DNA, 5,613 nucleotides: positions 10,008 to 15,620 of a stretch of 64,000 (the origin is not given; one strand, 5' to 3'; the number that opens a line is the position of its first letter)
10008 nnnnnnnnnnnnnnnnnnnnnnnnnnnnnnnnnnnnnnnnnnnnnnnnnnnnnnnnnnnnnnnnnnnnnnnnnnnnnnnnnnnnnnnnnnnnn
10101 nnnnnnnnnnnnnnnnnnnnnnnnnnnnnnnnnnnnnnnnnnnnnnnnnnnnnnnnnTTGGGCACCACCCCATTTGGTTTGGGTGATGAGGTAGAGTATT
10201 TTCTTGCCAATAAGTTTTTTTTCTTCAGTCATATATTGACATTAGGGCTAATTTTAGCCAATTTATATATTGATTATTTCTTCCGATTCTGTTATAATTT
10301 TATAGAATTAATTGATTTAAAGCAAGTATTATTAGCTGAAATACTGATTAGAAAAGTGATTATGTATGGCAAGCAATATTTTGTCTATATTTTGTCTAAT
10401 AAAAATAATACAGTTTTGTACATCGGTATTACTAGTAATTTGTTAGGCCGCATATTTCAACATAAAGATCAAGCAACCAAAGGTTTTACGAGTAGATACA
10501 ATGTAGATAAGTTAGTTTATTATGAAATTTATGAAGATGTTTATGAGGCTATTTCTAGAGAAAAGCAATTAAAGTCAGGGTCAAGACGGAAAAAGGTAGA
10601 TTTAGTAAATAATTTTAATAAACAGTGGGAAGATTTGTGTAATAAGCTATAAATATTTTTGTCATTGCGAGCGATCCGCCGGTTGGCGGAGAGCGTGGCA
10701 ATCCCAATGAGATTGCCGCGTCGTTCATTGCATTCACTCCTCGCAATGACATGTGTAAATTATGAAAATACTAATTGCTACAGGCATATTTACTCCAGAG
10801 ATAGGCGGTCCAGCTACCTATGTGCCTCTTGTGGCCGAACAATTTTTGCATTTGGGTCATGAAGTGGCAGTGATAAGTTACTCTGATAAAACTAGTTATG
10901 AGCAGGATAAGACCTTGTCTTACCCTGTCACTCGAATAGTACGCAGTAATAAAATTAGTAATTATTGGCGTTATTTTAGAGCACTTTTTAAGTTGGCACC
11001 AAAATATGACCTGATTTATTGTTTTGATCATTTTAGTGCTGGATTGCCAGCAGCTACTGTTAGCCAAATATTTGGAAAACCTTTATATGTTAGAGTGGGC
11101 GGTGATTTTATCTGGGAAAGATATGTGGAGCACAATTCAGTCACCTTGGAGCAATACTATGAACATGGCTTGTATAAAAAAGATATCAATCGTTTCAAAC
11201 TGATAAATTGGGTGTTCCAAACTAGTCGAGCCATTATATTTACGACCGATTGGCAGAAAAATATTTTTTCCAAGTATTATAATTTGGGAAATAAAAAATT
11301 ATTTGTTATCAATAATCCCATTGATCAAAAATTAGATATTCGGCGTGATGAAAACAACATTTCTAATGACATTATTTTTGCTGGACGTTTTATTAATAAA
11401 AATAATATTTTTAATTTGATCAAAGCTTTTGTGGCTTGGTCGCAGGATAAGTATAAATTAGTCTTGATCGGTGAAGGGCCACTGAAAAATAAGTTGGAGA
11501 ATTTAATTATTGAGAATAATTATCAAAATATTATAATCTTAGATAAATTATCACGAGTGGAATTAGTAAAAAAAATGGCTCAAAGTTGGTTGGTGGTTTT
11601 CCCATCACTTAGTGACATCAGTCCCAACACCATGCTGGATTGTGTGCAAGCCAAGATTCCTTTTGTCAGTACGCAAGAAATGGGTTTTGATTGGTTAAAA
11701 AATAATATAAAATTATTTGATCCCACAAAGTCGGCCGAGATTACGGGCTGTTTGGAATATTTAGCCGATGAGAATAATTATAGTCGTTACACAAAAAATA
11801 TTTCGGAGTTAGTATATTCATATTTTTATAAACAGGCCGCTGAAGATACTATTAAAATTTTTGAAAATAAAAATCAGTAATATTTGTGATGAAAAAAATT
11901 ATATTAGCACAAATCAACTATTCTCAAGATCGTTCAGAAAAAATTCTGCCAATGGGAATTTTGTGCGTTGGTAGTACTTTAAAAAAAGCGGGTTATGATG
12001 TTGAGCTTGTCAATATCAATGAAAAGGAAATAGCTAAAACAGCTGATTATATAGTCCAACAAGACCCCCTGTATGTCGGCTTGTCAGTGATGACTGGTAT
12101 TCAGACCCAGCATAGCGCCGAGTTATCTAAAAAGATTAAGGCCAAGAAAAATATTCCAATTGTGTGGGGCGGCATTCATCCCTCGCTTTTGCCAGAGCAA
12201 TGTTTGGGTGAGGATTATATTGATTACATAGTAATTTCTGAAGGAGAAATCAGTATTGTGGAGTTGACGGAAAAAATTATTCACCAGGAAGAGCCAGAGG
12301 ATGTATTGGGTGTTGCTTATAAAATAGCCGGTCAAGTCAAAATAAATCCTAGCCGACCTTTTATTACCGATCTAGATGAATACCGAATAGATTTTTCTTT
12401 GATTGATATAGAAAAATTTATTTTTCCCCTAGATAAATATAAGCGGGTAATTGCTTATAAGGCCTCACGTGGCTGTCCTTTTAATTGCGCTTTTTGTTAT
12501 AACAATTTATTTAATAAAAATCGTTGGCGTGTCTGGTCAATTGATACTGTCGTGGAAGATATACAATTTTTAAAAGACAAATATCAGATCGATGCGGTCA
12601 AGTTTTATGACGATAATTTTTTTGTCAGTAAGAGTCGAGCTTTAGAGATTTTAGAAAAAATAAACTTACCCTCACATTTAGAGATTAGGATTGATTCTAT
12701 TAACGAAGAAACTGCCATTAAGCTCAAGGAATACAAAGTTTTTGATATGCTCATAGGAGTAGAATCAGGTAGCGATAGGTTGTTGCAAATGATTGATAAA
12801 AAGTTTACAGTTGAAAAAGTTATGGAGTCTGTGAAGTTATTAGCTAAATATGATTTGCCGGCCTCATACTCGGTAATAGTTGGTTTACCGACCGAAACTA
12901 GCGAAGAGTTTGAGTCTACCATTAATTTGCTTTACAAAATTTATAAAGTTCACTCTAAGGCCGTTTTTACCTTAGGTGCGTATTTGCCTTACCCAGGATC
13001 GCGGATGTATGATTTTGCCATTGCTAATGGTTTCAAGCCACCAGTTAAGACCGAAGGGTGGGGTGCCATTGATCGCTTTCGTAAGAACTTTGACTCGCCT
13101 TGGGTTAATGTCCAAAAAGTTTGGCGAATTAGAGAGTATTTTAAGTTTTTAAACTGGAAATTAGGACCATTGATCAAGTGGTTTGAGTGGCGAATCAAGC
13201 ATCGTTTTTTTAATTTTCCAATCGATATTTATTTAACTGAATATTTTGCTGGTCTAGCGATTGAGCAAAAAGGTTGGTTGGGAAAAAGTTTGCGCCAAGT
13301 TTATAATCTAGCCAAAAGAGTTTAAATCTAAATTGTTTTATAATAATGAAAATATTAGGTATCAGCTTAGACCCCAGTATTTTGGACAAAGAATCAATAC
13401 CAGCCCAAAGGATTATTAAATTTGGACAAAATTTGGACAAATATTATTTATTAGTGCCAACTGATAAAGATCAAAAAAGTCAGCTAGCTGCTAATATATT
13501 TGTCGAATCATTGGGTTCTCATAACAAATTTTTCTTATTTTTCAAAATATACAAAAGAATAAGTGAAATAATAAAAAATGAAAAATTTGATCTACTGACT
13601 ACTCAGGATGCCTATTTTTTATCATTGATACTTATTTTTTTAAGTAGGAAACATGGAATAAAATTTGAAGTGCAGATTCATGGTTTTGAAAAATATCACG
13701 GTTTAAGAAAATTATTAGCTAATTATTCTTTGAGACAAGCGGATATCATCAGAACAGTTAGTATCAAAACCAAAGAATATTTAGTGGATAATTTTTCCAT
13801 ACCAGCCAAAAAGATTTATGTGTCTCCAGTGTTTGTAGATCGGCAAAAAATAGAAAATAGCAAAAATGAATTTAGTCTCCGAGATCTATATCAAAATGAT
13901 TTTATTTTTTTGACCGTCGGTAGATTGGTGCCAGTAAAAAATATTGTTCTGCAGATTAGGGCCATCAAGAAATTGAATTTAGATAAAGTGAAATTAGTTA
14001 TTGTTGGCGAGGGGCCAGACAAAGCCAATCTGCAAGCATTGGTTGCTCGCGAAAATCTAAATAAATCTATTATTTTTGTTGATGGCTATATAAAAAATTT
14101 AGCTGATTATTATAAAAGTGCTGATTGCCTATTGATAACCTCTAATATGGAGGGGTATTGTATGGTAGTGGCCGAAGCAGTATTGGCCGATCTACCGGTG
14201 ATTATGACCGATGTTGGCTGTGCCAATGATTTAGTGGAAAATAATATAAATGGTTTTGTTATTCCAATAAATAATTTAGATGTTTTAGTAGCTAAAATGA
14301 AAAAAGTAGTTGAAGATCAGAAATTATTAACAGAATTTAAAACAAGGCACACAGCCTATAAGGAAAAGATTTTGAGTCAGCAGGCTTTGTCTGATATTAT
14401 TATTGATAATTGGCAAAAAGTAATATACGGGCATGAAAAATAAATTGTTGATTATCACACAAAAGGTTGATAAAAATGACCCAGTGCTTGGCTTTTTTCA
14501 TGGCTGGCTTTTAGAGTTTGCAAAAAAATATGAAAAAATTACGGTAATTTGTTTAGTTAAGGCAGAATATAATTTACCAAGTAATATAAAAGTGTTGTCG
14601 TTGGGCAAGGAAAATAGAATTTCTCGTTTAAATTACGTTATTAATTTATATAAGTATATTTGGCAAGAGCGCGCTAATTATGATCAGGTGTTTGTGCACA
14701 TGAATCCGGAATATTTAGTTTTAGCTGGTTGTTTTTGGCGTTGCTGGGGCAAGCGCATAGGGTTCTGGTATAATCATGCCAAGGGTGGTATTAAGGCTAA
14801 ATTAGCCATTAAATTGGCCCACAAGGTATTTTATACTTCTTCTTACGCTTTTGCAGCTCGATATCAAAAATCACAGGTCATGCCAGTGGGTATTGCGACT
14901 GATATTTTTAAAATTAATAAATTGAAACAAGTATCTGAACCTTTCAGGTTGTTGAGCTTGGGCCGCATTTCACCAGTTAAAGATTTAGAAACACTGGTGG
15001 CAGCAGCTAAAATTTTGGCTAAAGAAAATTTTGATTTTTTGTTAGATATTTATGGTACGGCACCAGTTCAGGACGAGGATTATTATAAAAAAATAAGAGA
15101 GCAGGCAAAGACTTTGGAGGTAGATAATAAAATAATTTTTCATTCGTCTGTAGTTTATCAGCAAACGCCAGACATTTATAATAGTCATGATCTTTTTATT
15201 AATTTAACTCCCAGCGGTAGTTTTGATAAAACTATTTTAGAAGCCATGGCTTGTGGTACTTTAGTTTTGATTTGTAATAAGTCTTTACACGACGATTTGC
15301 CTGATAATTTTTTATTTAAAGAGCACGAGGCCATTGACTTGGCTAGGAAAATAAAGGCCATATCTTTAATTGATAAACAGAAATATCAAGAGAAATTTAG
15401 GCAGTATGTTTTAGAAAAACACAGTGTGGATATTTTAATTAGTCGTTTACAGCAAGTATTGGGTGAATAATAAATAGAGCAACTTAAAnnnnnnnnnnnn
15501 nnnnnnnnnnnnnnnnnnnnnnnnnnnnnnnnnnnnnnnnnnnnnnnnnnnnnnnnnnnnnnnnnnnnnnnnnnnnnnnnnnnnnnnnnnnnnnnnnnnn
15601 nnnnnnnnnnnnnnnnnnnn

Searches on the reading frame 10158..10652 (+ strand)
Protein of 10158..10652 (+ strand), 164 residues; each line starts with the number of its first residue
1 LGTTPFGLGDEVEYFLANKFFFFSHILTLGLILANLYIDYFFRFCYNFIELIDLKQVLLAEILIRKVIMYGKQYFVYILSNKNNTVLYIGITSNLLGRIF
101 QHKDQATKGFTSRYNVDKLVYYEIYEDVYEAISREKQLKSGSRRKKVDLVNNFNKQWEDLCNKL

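Call 48: search_protein_families(library=pfam, proteins=[window:10158-10652:+], max_evalue=0.00001)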
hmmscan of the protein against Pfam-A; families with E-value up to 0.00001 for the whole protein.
window:10158-10652:+ (164 aa): 1 family
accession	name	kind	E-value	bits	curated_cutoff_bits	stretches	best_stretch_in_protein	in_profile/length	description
PF01541.30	GIY-YIG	-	4.2e-18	65.8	22.6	1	73-146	1-76/78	GIY-YIG catalytic domain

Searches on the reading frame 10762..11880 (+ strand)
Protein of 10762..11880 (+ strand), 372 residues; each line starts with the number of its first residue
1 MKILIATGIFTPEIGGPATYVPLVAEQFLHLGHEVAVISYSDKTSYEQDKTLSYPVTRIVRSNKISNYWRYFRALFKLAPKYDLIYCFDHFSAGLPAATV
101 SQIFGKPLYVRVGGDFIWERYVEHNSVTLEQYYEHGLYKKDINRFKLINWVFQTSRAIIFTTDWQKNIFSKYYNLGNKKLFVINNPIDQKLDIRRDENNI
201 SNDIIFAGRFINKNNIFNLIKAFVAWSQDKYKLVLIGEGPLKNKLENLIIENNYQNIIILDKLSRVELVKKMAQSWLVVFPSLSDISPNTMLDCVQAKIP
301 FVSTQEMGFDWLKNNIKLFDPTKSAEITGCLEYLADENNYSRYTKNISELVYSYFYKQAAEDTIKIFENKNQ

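Call 48: search_protein_families(library=pfam, proteins=[window:10762-11880:+], max_evalue=0.00001)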
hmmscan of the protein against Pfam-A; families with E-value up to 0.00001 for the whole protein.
window:10762-11880:+ (372 aa): 4 families
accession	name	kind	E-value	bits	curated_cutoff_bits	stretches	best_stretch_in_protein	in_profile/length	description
PF00534.26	Glycos_transf_1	-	8.9e-14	51.8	26.4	1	199-327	13-148/172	Glycosyl transferases group 1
PF13439.12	Glyco_transf_4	-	3.3e-13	50.4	28.5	1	14-188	1-167/170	Glycosyltransferase Family 4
PF13692.12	Glyco_trans_1_4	-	1.5e-12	48.4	27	1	202-326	2-131/142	Glycosyl transferases group 1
PF13579.12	Glyco_trans_4_4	-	5.2e-07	30.6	29.7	1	15-185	1-157/158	Glycosyl transferase 4-like domain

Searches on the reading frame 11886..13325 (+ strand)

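Call 48: search_protein_families(library=pfam, proteins=[window:11886-13325:+], max_evalue=0.00001)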
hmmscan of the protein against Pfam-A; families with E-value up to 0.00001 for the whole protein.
window:11886-13325:+ (479 aa): 2 families
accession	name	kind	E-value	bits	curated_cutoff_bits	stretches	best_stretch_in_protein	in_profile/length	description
PF04055.27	Radical_SAM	-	3.3e-24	86.4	29.5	1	193-349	3-166/166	Radical SAM superfamily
PF02310.24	B12-binding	-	1.5e-18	67.2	32.1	1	21-127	13-120/121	B12 binding domain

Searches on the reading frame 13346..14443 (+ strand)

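Call 48: search_protein_families(library=pfam, proteins=[window:13346-14443:+], max_evalue=0.00001)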
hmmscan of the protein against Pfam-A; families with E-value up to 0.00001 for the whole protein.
window:13346-14443:+ (365 aa): 4 families
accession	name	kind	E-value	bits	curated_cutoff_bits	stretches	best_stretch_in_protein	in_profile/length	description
PF00534.26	Glycos_transf_1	-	4.7e-35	121.1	26.4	1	181-333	11-167/172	Glycosyl transferases group 1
PF13692.12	Glyco_trans_1_4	-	9.2e-27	94.5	27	1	187-324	3-142/142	Glycosyl transferases group 1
PF13439.12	Glyco_transf_4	-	1e-11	45.6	28.5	1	54-167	46-169/170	Glycosyltransferase Family 4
PF20706.3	GT4-conflict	-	1.8e-08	34.2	26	1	182-299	194-323/385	Family 4 Glycosyltransferase in conflict systems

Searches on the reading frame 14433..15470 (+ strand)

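Call 48: search_protein_families(library=pfam, proteins=[window:14433-15470:+], max_evalue=0.00001)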
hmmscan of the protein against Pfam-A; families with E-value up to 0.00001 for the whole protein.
window:14433-15470:+ (345 aa): 3 families
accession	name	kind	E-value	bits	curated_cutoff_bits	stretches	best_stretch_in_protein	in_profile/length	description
PF00534.26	Glycos_transf_1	-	3e-19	69.7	26.4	1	161-325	6-168/172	Glycosyl transferases group 1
PF13692.12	Glyco_trans_1_4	-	4.8e-16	59.7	27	1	172-309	3-138/142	Glycosyl transferases group 1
PF13524.12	Glyco_trans_1_2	-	5e-07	30.2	25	1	201-333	14-136/144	Glycosyl transferase-like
